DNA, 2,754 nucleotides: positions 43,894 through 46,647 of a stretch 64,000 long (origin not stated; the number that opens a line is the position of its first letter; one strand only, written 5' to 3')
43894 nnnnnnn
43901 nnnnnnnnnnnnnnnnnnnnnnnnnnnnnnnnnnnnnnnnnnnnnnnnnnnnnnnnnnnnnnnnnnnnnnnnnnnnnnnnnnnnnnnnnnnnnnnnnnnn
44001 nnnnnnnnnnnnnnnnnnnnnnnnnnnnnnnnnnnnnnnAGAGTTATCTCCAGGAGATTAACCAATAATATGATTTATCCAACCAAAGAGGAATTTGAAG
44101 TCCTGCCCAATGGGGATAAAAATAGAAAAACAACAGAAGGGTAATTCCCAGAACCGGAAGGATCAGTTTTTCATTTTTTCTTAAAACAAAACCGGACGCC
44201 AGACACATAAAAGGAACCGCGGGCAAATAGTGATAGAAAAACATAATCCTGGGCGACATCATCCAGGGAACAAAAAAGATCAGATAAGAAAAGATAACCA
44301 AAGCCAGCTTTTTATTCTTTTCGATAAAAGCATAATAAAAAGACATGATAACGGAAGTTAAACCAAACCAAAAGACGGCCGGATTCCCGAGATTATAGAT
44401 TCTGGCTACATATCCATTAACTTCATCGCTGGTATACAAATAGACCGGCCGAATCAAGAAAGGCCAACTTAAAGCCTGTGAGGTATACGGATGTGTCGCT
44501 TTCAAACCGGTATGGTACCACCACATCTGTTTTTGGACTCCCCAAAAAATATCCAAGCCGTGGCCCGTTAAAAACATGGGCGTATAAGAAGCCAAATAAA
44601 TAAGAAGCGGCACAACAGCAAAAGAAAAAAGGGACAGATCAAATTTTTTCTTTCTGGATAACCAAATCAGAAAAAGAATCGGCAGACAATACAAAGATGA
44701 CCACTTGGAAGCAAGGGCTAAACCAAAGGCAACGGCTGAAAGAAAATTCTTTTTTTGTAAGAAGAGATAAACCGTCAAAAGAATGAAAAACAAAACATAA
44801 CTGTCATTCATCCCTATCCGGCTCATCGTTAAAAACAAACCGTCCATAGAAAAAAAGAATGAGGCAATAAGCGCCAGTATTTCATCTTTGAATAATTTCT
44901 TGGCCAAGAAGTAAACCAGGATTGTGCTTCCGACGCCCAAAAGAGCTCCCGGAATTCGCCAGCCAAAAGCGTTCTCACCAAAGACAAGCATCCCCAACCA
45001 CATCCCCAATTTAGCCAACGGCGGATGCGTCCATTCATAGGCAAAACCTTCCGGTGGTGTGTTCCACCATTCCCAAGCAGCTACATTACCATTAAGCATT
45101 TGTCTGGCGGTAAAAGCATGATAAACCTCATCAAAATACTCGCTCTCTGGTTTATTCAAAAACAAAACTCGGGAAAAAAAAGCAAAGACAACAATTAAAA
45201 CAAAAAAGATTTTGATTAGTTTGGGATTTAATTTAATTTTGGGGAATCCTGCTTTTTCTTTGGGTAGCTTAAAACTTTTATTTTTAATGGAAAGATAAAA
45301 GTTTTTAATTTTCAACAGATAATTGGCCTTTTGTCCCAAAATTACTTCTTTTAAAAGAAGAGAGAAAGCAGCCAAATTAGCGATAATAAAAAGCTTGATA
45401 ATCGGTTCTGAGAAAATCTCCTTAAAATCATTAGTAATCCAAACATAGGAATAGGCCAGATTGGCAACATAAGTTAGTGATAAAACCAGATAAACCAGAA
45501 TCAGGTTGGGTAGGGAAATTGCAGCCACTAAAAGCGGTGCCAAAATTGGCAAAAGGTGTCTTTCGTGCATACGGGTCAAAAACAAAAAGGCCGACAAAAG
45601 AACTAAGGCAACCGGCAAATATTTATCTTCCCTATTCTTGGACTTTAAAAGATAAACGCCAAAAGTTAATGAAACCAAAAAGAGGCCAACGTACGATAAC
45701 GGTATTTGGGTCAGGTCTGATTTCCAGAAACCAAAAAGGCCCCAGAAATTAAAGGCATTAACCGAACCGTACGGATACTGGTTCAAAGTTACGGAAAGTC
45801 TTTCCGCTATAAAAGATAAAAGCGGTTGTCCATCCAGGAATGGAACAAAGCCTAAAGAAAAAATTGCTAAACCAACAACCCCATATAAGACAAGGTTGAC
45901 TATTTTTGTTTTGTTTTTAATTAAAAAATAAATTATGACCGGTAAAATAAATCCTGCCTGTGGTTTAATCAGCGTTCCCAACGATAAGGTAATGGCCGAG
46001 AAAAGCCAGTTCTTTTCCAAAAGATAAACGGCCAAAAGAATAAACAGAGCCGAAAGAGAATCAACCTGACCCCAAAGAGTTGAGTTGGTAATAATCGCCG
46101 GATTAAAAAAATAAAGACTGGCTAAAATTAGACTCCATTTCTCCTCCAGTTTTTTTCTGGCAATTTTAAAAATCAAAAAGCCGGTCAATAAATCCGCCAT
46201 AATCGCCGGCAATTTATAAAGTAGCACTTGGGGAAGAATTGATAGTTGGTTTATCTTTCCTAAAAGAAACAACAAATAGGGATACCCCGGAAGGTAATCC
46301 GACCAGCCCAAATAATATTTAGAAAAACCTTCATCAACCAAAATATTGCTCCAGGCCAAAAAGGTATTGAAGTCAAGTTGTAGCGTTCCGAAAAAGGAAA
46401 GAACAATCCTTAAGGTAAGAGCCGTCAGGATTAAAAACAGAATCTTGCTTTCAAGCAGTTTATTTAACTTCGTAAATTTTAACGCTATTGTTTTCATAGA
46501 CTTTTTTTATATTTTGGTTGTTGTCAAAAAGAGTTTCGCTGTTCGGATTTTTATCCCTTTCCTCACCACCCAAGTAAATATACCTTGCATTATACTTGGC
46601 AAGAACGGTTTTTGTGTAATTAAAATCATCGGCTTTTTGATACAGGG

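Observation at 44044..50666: GT-C glycosyltransferase trio plus LCP ligase immediately flanking Thr/Pro-rich secreted proteins; candidate protein O-glycosylation / wall-polymer attachment module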

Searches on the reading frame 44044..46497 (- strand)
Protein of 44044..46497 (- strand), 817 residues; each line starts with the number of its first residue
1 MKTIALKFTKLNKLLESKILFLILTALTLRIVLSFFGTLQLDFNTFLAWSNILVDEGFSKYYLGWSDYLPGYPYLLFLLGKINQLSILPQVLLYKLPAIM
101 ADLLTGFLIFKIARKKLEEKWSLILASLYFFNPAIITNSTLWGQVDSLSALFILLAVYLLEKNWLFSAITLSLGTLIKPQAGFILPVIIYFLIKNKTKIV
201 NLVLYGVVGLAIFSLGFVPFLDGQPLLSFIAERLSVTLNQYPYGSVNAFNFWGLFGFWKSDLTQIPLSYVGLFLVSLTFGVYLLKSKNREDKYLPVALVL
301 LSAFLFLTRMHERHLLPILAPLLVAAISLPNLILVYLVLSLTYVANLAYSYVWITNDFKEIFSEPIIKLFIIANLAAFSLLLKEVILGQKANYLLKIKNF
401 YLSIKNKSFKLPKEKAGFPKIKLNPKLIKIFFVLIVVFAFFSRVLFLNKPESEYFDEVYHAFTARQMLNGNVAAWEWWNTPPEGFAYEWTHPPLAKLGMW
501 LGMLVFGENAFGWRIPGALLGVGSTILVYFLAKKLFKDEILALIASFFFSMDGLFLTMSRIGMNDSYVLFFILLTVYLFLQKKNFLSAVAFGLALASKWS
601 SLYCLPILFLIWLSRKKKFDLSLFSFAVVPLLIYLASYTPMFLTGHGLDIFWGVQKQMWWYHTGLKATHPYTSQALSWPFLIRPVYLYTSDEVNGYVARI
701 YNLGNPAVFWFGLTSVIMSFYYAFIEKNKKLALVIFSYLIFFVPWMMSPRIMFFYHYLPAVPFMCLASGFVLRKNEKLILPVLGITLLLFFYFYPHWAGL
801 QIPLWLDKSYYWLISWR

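Call 4: search_protein_families(library=pfam, proteins=[window:44044-46497:-], max_evalue=0.01)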
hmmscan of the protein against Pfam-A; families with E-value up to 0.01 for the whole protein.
window:44044-46497:- (817 aa): 3 families
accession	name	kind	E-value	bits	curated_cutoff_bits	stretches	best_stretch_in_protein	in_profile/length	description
PF13231.12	PMT_2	-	8.3e-19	68.8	26.1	2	491-633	2-152/160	Dolichyl-phosphate-mannose-protein mannosyltransferase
PF16192.10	PMT_4TMC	-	2.6e-17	63.4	32.4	1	650-799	4-181/202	C-terminal four TMM region of protein-O-mannosyltransferase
PF02366.24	PMT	-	2.4e-14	54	22.7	1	434-639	2-238/245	Dolichyl-phosphate-mannose-protein mannosyltransferase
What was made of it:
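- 44044..45225 (-): C-terminal module (residues ~425-817) of the 817-aa protein: a minimal protein O-mannosyltransferase (GT39/PMT) without MIR domains. Pfam PMT, PMT_2 and PMT_4TMC are all above their cut-offs (call 4).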

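Call 5: search_protein_families(library=ncbifam, proteins=[window:44044-46497:-], max_evalue=0.01)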
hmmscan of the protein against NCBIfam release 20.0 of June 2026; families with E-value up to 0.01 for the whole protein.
window:44044-46497:- (817 aa): 1 family
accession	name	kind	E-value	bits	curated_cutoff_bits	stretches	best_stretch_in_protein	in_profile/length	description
NF058602.1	PrMnsylTfPmt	equivalog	7.3e-21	74.6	800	2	430-580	36-188/530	protein O-mannosyltransferase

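Call 6: find_encoding_contigs(protein=window:44044-46497:-, flank=10000, max_places=6)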
Protein window:44044-46497:- (817 aa): 2 contigs read that carry it; 2 places shown.
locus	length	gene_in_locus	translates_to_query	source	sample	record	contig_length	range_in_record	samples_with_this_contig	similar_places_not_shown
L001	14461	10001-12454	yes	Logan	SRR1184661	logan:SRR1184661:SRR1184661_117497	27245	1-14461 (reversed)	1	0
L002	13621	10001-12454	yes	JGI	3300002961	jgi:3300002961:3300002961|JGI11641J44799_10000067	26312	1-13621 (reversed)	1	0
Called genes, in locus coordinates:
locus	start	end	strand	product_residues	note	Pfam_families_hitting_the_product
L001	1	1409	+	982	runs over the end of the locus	PF00580:UvrD-helicase, PF13086:AAA_11 (weak), PF13245:AAA_19, PF13604:AAA_30 (faint), PF13361:UvrD_C, PF13538:UvrD_C_2 (weak), PF12705:PDDEXK_1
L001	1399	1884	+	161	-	PF00293:NUDIX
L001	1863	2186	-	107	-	PF04266:ASCH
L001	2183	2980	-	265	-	PF02388:FemAB (weak)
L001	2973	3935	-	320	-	PF02388:FemAB, PF13480:Acetyltransf_6, PF02388:FemAB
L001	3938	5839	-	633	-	PF00580:UvrD-helicase, PF13604:AAA_30 (faint), PF13245:AAA_19, PF13361:UvrD_C, PF13538:UvrD_C_2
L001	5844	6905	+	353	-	PF03816:LytR_cpsA_psr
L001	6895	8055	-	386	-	-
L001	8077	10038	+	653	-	PF10060:DUF2298 (weak)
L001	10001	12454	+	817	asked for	PF13231:PMT_2, PF26314:MptA_B_family (faint), PF02366:PMT, PF13231:PMT_2, PF16192:PMT_4TMC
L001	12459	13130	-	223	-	-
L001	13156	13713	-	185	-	-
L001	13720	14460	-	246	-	?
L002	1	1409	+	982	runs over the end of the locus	PF00580:UvrD-helicase, PF13086:AAA_11 (weak), PF13245:AAA_19, PF13604:AAA_30 (faint), PF13361:UvrD_C, PF13538:UvrD_C_2 (weak), PF12705:PDDEXK_1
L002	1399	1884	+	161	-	PF00293:NUDIX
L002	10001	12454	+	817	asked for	PF13231:PMT_2, PF26314:MptA_B_family (faint), PF02366:PMT, PF13231:PMT_2, PF16192:PMT_4TMC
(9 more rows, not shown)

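Call 10: find_homologous_proteins(query=window:44044-46497:-, max_evalue=0.00001)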
Query window:44044-46497:- (817 aa): 1248 proteins with E <= 0.00001 among 8000 candidates; the best 120 are listed.
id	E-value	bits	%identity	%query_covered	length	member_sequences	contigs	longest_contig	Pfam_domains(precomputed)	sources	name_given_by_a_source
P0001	0.0e+0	1792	100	100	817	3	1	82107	PF02366.25,PF26314.1,PF16192.11,PF13231.13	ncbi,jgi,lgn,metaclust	metaclust:\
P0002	0.0e+0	1490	80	100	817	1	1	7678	PF02366.25,PF26314.1,PF16192.11,PF15971.10,PF13231.13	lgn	-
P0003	0.0e+0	1126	64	97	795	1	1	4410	PF02366.25,PF16192.11,PF15971.10,PF13231.13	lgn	-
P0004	0.0e+0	1109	62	98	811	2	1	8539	PF02366.25,PF16192.11,PF13231.13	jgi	jgi:predicted membrane-bound dolichyl-phosphate-mannose-protein mannosyltransferase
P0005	0.0e+0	1071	60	100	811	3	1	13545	PF02366.25,PF16192.11,PF13231.13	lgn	-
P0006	0.0e+0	1064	60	97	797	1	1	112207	PF02366.25,PF16192.11,PF13231.13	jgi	jgi:dolichyl-phosphate-mannose-protein mannosyltransferase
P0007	0.0e+0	1059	60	98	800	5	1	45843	PF02366.25,PF16192.11,PF13231.13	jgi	-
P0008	0.0e+0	1057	60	100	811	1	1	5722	PF02366.25,PF16192.11,PF13231.13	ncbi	ncbi:MAG: glycosyltransferase family 39 protein [Patescibacteria group bacterium]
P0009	0.0e+0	1045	60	96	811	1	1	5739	PF02366.25,PF16192.11,PF13231.13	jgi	-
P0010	0.0e+0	1040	60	97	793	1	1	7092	PF02366.25,PF16192.11,PF13231.13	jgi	-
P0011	0.0e+0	1039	60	97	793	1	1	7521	PF02366.25,PF16192.11,PF13231.13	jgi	-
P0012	0.0e+0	1033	60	95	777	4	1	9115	PF02366.25,PF16192.11,PF13231.13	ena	-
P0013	0.0e+0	1020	60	94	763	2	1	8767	PF06728.20,PF02366.25,PF16192.11,PF15971.10,PF13231.13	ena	-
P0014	0.0e+0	1020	57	99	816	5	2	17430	PF02366.25,PF16192.11,PF13231.13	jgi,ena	-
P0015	0.0e+0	1020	59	98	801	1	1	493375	PF02366.25,PF16192.11,PF13231.13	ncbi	-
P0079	6.3e-288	976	51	60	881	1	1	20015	PF02366.25,PF01476.27,PF16192.11,PF13231.13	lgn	-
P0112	1.0e-283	962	68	38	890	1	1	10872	PF02366.25,PF01476.27,PF16192.11,PF13231.13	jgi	jgi:dolichyl-phosphate-mannose-protein mannosyltransferase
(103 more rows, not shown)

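Call 12: find_related_loci(query=window:44044-46497:-, collection=genome_contigs, flank=10000)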
Query window:44044-46497:- (817 aa) in genome_contigs; peptide patterns used: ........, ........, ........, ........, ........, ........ (x = any residue, [..] = any of these).
154 stretches matched a pattern; 95 encode a relative of the query (tblastn E <= 1e-3); the best 80 are kept; 80 distinct loci.
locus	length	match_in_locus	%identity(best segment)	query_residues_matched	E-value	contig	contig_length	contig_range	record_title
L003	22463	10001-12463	56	8-817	0e+0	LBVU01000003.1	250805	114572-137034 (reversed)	MAG: Candidatus Woesebacteria bacterium GW2011_GWB1_39_10 UT17_C0003, whole genome shotgun sequence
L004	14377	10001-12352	58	34-817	0e+0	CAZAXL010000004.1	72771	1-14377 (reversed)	MAG TPA_asm: uncultured Gammaproteobacteria bacterium isolate SRP062349_co2_103 genome assembly, contig: NODE_224_length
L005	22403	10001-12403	56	1-817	0e+0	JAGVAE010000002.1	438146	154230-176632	MAG: Candidatus Woesebacteria bacterium isolate DeMMO6_57 c_000000045538, whole genome shotgun sequence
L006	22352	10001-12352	57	34-817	0e+0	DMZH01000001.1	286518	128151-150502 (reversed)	MAG TPA_asm: Candidatus Woesebacteria bacterium isolate UBA8517 contig_72, whole genome shotgun sequence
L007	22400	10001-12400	55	18-817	0e+0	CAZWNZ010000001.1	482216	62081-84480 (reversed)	MAG TPA_asm: uncultured Gammaproteobacteria bacterium isolate SRP192927_co3_839 genome assembly, contig: NODE_2_length_4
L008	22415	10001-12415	55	6-817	0e+0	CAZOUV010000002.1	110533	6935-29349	MAG TPA_asm: uncultured Gammaproteobacteria bacterium isolate SRP319275_co4_254 genome assembly, contig: NODE_81_length_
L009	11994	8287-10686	54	16-817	0e+0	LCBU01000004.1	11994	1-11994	MAG: Candidatus Woesebacteria bacterium GW2011_GWA1_41_7 UU74_C0004, whole genome shotgun sequence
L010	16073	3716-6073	57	18-817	0e+0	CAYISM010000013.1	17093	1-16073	MAG TPA_asm: uncultured Gammaproteobacteria bacterium isolate ERP119705_co3_788 genome assembly, contig: NODE_3877_lengt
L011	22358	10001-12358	56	2-817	0e+0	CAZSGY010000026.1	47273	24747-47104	MAG TPA_asm: uncultured Gammaproteobacteria bacterium isolate binchicken_co169_197 genome assembly, contig: k99_403916,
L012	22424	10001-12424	54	4-817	0e+0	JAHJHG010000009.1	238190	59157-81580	MAG: Patescibacteria group bacterium isolate Modern_marine_planktonic.mb.16 Modern_marine_plan.mb.16_k141_790344, whole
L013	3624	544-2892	57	34-817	0e+0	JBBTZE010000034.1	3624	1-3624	MAG: Patescibacteria group bacterium isolate H51-bin069_1 H51_bin069_1_000000000034, whole genome shotgun sequence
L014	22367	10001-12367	55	18-817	0e+0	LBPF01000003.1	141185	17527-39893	MAG: Candidatus Woesebacteria bacterium GW2011_GWB1_33_38 UR44_C0003, whole genome shotgun sequence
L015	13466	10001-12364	54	25-817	0e+0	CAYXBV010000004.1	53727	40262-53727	MAG TPA_asm: uncultured Gammaproteobacteria bacterium isolate SRP191223_co1_10 genome assembly, contig: NODE_373_length_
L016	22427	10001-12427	53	18-817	0e+0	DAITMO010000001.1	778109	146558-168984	MAG TPA_asm: Patescibacteria group bacterium isolate CTOTU7669 NODE_3_length_778109_cov_12.319549, whole genome shotgun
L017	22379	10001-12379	54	9-817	0e+0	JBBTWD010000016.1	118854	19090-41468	MAG: Patescibacteria group bacterium isolate H43-bin018_1 H43_bin018_1_000000000016, whole genome shotgun sequence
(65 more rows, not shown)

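Call 19: search_solved_structures(query=window:44044-46497:-, max_evalue=1, show_alignments=3)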
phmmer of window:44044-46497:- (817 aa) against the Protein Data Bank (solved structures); distinct sequences matched with E-value up to 1: 3.
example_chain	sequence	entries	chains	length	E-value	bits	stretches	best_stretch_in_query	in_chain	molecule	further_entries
9i5k_A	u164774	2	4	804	1.4e-05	27.3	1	652-725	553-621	Dolichyl-phosphate-mannose--protein mannosyltransferase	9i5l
6p25_A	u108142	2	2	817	6.3e-05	25.1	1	652-772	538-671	Dolichyl-phosphate-mannose--protein mannosyltransferase 1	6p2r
7y5e_ON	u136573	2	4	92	0.066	15.2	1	200-262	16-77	Photosystem I subunit O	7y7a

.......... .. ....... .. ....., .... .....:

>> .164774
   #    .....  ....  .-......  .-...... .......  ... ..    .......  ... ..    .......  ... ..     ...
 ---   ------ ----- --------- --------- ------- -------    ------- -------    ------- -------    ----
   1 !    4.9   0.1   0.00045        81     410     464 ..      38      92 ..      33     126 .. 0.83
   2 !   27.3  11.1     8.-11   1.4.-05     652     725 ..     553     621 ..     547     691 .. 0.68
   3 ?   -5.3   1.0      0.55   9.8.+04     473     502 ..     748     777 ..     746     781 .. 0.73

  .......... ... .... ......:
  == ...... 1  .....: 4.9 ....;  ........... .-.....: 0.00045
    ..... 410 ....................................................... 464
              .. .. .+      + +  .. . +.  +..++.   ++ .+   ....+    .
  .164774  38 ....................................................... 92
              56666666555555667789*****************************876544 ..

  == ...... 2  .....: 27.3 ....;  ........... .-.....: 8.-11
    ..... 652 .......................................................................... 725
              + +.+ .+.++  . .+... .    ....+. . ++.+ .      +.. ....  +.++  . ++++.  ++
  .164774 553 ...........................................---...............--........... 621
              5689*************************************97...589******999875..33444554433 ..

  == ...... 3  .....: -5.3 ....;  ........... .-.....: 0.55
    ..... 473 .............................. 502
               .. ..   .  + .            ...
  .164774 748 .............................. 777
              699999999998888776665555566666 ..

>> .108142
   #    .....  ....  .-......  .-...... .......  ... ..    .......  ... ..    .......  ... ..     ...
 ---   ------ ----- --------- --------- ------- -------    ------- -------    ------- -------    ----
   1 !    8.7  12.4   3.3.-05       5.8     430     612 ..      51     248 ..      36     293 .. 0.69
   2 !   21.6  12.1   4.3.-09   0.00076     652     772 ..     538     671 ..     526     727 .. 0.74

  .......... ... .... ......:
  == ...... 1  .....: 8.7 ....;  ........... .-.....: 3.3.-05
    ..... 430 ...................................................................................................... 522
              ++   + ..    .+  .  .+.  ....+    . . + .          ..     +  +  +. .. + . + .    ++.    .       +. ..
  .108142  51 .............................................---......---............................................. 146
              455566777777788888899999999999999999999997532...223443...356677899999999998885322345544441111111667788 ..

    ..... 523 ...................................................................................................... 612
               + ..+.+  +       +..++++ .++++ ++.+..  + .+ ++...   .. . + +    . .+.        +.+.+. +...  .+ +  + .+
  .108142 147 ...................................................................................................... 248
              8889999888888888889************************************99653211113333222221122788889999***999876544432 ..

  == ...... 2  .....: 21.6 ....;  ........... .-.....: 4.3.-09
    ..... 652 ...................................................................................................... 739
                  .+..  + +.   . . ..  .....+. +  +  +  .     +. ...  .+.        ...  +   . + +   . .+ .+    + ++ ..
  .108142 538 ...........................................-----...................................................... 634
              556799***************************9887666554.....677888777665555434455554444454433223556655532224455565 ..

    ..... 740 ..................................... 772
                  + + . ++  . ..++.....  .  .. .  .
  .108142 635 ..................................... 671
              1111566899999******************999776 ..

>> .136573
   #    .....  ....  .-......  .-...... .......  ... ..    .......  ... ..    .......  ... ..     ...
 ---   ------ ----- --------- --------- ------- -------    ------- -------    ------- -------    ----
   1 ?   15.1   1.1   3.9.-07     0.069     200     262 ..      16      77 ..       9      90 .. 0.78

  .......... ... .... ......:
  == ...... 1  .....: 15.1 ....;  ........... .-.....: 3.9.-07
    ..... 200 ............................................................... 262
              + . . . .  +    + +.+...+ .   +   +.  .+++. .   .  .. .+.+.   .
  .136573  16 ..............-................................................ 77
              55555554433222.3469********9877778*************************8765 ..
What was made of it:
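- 44044..45225 (-): The only PDB sequence matches are Pmt4 (9i5k) and Pmt1 (6p25), with FDEV aligned to Pmt1 FDEVHF and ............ aligned to Pmt1 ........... (call 19).
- On PMT / GT39 protein O-mannosyltransferase (C-module, residues ~425-817): D456-E457 align to Pmt1 FDEVHF (call 19). R750-I-M-F753 aligns to Pmt1 RQMF (call 19).
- The only PDB sequence hits are Pmt4 and Pmt1, with the DE and R-x2-F motifs aligned (call 19).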
